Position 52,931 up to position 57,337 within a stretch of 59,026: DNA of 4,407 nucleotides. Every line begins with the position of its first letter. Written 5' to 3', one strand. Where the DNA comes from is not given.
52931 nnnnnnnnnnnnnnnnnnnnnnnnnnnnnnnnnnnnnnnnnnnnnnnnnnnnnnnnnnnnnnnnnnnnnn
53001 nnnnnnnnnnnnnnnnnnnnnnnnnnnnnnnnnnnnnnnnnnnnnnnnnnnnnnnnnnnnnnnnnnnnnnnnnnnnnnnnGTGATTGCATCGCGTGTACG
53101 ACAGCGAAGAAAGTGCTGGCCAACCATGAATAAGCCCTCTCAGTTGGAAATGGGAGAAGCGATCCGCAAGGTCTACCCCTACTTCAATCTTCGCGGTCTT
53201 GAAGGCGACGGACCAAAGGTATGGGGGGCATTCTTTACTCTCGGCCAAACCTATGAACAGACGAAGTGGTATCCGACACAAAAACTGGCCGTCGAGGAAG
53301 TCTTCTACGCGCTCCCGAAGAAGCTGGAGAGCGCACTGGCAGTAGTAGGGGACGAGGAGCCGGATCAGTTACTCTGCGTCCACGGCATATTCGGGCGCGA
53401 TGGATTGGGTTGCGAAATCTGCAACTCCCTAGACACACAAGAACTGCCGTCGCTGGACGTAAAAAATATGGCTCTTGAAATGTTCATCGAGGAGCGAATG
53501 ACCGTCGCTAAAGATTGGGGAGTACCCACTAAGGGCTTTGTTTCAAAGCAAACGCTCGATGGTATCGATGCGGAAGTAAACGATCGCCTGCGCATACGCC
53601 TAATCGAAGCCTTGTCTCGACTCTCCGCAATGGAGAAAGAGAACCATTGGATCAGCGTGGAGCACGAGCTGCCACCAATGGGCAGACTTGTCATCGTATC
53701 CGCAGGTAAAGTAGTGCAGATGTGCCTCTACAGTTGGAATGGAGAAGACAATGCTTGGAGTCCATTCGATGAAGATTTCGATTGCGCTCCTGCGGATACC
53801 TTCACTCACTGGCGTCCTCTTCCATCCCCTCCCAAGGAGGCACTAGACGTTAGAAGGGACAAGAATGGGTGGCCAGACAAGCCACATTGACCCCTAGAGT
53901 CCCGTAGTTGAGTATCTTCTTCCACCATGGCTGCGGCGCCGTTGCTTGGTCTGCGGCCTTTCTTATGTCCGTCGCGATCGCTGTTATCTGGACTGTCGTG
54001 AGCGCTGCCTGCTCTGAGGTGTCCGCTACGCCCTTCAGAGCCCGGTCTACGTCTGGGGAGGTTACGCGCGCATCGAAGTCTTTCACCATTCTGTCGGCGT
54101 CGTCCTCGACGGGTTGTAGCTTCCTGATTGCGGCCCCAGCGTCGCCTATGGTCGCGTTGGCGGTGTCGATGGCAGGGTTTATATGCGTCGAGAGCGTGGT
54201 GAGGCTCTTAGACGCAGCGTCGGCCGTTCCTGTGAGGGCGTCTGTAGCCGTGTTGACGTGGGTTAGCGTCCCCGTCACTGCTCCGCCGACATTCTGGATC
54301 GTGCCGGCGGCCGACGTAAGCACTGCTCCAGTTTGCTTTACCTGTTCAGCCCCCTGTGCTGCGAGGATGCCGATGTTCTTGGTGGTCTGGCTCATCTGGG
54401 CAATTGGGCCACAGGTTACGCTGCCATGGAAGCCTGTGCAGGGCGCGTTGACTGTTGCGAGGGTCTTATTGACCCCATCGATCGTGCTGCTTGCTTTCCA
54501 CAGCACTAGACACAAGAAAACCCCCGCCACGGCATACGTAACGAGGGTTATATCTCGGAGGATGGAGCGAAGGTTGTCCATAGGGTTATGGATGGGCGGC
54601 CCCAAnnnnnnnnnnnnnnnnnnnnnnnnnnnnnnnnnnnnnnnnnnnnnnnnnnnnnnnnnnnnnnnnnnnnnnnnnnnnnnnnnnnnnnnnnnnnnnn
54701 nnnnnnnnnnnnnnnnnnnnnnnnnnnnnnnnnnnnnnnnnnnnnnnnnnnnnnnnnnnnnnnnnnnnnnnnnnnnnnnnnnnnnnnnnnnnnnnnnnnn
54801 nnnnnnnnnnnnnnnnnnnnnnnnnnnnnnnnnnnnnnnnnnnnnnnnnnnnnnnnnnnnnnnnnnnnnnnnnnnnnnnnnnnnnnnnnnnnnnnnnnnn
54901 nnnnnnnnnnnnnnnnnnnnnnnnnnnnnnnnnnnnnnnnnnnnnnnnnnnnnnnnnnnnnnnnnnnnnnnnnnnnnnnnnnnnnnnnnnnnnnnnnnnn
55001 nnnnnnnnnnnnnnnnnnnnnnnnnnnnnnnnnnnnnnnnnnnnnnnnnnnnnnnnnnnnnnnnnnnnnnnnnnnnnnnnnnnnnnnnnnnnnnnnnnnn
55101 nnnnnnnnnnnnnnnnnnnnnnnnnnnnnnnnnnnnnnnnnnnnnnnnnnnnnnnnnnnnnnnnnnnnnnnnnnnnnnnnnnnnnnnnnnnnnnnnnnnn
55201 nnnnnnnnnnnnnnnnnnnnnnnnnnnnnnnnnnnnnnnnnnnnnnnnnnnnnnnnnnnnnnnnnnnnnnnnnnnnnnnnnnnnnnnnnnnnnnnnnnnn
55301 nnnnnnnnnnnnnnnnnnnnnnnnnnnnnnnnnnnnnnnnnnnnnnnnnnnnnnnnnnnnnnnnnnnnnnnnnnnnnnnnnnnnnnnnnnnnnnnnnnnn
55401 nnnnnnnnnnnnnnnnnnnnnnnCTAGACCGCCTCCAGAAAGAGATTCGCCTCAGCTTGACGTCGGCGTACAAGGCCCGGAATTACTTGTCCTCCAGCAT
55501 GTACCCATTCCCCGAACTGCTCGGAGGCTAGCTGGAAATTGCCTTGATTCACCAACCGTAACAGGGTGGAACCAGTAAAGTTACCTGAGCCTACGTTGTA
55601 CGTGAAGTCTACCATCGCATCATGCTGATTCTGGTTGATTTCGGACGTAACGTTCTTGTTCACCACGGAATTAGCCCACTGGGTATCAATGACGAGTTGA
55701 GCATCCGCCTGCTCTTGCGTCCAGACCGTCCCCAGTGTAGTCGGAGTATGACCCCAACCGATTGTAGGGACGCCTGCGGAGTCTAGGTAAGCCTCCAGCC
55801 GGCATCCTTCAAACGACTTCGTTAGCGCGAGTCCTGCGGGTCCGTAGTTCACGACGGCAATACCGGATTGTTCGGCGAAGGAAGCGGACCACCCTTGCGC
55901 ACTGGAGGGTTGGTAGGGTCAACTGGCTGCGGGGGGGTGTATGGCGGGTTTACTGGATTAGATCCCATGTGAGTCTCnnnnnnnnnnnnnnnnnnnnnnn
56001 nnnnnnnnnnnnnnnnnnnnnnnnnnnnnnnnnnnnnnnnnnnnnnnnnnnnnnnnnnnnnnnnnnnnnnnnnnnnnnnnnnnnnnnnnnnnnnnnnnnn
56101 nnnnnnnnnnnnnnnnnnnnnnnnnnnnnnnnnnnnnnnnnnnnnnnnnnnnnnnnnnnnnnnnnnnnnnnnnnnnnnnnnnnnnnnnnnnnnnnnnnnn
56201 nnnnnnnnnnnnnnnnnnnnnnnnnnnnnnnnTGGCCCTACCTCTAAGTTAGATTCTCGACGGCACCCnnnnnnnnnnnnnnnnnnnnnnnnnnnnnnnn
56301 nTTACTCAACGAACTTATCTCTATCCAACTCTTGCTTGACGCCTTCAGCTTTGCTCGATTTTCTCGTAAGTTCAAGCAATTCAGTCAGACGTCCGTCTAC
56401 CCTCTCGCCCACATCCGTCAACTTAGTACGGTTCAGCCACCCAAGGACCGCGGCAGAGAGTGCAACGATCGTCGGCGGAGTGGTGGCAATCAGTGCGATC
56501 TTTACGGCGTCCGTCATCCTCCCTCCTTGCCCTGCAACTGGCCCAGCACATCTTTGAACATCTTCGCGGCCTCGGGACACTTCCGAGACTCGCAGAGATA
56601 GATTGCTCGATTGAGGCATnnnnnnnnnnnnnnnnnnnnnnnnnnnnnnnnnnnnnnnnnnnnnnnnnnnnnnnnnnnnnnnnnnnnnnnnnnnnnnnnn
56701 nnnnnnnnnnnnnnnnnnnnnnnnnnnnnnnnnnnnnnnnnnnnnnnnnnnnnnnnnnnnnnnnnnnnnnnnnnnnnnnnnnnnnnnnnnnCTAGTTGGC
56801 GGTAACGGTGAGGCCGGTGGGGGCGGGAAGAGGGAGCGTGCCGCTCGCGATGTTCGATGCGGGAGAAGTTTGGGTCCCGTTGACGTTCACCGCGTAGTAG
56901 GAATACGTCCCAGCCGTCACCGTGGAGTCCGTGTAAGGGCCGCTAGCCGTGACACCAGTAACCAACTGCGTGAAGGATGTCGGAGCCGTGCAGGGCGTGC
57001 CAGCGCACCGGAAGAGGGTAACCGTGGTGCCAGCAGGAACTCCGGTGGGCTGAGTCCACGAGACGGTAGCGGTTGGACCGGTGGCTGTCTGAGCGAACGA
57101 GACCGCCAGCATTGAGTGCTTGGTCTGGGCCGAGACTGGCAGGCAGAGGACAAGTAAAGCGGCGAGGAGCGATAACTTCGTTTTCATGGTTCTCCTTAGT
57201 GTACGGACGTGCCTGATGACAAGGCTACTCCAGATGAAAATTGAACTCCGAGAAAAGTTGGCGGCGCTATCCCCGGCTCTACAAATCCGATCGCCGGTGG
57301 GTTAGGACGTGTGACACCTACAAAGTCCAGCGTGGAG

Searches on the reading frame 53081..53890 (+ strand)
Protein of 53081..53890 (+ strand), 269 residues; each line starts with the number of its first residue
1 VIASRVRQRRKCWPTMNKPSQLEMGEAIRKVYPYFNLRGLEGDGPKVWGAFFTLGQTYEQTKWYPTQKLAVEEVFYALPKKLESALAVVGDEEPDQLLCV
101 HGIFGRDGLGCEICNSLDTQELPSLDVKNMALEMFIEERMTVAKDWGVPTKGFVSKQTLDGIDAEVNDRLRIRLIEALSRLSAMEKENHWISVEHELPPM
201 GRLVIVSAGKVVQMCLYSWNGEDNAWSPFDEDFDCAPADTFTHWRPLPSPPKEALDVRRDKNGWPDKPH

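Call 94: search_protein_families(library=pfam, proteins=[window:53081-53890:+], max_evalue=0.001)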
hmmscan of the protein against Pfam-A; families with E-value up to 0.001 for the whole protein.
window:53081-53890:+ (269 aa): 1 family
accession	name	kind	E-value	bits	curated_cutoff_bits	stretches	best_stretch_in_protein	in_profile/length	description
PF04448.17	DUF551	-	1.1e-07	33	22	1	190-252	2-68/68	Protein of unknown function (DUF551)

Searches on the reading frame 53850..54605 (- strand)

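Call 54: search_protein_families(library=pfam, proteins=[window:53850-54605:-], max_evalue=0.01)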
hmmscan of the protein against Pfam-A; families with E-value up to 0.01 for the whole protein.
window:53850-54605:- (251 aa): 1 family
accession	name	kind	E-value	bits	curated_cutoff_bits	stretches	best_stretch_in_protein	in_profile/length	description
PF06103.16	DUF948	-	5.5e-07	30.1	37.2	1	24-106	10-84/89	Bacterial protein of unknown function (DUF948)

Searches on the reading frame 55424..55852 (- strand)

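Call 54: search_protein_families(library=pfam, proteins=[window:55424-55852:-], max_evalue=0.01)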
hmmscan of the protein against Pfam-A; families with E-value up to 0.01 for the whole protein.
window:55424-55852:- (142 aa): 1 family
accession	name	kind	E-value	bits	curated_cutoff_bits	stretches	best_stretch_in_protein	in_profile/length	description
PF00959.24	Phage_lysozyme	-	1e-43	149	22.3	1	12-134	1-125/125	Phage lysozyme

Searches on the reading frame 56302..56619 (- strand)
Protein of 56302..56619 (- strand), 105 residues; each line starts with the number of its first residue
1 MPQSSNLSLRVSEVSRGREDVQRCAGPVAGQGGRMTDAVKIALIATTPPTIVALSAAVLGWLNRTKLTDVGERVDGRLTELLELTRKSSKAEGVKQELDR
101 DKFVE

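Call 54: search_protein_families(library=pfam, proteins=[window:56302-56619:-], max_evalue=0.01)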
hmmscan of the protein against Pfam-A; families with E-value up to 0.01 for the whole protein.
window:56302-56619:- (105 aa): 1 family
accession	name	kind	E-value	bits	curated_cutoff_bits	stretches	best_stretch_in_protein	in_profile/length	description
PF19953.4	EACC1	-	0.0041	17.5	23.6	1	11-82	18-89/107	Effector Associated Constant Component 1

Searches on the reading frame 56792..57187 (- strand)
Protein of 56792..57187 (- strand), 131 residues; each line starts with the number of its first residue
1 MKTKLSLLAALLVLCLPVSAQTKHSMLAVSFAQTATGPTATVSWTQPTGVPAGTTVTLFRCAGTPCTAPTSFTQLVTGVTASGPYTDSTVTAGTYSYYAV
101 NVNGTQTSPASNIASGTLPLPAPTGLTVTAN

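Call 3: search_protein_families(library=pfam, proteins=[window:56792-57187:-], max_evalue=0.01)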
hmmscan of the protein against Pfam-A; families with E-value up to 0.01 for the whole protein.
window:56792-57187:- (131 aa): 1 family
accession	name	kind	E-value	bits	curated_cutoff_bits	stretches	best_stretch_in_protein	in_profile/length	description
PF10342.15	Kre9_KNH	-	0.0012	20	24.6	1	35-106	9-79/94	Kre9/KNH-like N-terminal Ig-like domain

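Call 4: search_protein_families(library=phrogs, proteins=[window:56792-57187:-], max_evalue=0.01)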
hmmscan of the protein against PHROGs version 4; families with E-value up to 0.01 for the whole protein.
window:56792-57187:- (131 aa): 2 families
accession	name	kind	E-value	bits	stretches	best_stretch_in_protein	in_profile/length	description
phrog_33719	-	unknown function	0.00013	21.9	1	32-130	464-558/636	-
phrog_5194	-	unknown function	0.0089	16.4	0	57-113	188-243/347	-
